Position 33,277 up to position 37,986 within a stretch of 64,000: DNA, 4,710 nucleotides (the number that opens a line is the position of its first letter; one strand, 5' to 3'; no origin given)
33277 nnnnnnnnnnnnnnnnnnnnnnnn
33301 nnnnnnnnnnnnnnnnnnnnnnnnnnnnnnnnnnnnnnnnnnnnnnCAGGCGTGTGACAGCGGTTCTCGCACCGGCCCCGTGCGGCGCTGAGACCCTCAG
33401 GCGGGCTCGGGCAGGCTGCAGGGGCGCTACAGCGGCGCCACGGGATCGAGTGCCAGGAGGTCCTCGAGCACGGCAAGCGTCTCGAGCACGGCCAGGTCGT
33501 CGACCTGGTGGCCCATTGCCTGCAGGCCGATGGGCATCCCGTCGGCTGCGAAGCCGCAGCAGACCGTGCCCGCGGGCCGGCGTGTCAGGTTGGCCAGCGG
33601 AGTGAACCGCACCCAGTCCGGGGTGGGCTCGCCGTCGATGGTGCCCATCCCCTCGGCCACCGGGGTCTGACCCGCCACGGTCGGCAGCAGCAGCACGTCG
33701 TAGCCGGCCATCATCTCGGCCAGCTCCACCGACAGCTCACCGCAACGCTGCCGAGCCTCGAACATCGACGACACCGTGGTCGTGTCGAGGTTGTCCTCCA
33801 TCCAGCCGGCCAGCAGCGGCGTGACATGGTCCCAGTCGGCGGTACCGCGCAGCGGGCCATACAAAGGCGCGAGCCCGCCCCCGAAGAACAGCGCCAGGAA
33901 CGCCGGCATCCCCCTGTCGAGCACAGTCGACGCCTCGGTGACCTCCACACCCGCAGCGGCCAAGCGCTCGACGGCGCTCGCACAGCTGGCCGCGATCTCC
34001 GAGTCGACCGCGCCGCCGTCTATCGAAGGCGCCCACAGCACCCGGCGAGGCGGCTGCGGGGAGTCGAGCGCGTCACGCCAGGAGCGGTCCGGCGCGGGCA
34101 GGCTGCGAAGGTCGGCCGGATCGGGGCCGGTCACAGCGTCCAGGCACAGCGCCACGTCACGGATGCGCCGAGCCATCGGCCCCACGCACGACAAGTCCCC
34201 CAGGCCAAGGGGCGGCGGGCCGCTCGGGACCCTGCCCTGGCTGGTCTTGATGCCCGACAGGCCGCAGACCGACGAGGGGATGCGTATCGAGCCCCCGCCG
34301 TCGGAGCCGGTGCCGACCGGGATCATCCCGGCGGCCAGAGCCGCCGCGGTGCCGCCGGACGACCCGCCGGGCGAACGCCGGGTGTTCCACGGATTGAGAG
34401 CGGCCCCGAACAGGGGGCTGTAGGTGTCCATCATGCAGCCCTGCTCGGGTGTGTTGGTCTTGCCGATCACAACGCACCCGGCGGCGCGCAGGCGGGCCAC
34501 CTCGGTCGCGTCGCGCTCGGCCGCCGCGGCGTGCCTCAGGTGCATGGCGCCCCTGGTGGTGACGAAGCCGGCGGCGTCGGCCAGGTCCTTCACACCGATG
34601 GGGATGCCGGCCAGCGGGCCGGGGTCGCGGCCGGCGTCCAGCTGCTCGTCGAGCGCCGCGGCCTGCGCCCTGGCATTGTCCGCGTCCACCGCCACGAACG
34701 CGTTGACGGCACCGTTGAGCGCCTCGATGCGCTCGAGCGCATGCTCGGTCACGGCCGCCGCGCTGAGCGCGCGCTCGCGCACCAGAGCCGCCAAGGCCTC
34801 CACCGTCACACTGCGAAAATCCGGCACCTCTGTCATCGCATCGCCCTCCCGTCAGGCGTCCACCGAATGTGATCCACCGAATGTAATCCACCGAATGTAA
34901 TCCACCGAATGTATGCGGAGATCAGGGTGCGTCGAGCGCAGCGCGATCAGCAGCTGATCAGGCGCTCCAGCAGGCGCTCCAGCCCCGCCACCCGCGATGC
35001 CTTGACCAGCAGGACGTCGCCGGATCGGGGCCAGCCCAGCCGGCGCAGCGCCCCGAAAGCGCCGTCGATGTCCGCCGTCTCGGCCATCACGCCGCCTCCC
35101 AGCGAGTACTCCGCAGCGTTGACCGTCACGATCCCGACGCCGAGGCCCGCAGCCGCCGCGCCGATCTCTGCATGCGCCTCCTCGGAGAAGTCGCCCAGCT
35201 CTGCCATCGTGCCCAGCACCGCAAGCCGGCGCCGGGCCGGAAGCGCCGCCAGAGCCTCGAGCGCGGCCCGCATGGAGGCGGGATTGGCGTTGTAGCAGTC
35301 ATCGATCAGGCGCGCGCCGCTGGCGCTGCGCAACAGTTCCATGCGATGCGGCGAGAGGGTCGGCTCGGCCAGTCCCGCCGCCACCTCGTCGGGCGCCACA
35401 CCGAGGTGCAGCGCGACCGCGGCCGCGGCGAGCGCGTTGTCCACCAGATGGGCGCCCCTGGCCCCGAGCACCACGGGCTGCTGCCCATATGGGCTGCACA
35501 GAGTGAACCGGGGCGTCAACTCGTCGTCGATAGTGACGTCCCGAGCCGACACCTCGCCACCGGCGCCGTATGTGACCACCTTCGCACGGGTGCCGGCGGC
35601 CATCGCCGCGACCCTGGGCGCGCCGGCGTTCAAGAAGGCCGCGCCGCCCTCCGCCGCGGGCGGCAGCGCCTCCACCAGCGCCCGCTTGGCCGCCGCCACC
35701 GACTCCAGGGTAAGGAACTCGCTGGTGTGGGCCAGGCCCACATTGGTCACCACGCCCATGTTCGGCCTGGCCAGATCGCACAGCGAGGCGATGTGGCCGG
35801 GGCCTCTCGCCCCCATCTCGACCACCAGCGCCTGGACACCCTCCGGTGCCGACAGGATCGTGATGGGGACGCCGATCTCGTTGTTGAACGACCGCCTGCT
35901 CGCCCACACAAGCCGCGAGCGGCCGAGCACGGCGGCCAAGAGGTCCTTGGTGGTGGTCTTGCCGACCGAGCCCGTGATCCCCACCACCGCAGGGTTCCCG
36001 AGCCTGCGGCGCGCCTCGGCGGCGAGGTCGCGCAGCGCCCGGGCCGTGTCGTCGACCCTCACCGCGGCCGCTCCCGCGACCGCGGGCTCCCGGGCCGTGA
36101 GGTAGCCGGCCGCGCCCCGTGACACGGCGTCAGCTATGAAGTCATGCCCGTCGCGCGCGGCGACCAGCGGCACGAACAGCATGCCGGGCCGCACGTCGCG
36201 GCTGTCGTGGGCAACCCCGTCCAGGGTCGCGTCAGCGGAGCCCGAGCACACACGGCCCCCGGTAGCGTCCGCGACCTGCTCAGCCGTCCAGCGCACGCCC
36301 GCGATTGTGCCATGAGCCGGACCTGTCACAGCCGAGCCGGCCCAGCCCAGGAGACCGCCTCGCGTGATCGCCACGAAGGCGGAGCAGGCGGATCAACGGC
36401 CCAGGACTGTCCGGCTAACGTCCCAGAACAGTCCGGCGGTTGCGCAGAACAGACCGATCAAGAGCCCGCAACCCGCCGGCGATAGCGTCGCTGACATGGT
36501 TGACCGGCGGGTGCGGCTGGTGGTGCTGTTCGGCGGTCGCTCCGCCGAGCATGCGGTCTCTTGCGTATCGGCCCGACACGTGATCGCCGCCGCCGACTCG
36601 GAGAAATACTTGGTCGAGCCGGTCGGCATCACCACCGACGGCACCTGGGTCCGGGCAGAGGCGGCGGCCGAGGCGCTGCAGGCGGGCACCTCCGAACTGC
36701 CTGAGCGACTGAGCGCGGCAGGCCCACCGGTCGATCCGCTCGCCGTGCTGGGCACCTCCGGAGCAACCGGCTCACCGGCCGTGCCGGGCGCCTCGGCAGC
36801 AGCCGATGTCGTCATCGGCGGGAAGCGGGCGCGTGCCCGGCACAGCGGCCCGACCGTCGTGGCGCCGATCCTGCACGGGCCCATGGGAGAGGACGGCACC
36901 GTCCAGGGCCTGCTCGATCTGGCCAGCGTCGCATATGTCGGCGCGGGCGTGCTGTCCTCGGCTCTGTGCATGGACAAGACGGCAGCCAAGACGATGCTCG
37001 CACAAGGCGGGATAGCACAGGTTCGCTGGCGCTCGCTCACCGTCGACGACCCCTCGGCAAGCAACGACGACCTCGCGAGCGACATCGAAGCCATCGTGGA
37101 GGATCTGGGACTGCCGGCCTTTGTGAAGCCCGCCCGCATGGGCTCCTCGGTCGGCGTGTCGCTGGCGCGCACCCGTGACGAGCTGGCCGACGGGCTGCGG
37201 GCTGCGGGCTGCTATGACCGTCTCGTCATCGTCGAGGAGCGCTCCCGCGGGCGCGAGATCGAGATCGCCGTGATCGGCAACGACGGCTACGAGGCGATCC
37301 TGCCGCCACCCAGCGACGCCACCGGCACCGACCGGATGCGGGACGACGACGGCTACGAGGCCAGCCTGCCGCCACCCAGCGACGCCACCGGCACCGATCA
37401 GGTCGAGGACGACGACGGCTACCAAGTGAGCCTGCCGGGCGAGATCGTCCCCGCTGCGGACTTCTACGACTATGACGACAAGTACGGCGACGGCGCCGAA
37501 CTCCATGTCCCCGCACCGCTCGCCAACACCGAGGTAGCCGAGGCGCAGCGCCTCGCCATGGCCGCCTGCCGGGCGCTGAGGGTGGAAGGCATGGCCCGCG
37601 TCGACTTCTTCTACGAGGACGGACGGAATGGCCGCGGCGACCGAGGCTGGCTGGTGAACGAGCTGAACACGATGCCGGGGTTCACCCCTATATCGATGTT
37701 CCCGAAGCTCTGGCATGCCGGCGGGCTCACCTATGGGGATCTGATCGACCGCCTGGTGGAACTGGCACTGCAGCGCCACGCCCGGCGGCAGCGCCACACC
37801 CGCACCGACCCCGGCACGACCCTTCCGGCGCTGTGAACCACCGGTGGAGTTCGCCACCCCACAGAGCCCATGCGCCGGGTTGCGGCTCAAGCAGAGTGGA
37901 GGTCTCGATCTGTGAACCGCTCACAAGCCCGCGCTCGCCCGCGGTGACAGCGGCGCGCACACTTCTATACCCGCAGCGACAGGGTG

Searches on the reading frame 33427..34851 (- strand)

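Call 72: search_protein_families(library=pfam, proteins=[window:33427-34851:-], max_evalue=0.001)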
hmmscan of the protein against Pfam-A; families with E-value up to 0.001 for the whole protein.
window:33427-34851:- (474 aa): 1 family
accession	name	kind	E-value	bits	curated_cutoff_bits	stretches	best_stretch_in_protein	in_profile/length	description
PF01425.27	Amidase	-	3.7e-92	310.1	27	1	34-456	2-445/445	Amidase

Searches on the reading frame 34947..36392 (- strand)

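Call 72: search_protein_families(library=pfam, proteins=[window:34947-36392:-], max_evalue=0.001)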
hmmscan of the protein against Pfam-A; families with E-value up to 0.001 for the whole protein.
window:34947-36392:- (481 aa): 2 families
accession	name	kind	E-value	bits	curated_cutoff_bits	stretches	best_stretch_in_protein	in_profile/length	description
PF08245.18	Mur_ligase_M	-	1.5e-32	113.6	24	1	139-327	1-200/200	Mur ligase middle domain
PF02875.26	Mur_ligase_C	-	1.9e-16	61.5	28.4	1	349-466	1-126/127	Mur ligase, glutamate ligase domain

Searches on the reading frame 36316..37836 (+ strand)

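Call 72: search_protein_families(library=pfam, proteins=[window:36316-37836:+], max_evalue=0.001)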
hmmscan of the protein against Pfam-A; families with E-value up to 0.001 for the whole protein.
window:36316-37836:+ (506 aa): 3 families
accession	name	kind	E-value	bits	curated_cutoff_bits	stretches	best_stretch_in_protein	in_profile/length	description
PF07478.18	Dala_Dala_lig_C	-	8.3e-55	185.9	24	2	364-482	91-204/204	D-ala D-ala ligase C-terminus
PF01820.27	Dala_Dala_lig_N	-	6.6e-30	104.5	34.6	1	67-210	1-121/121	D-ala D-ala ligase N-terminus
PF02222.28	ATP-grasp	-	4.2e-06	27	27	0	254-320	19-85/179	ATP-grasp domain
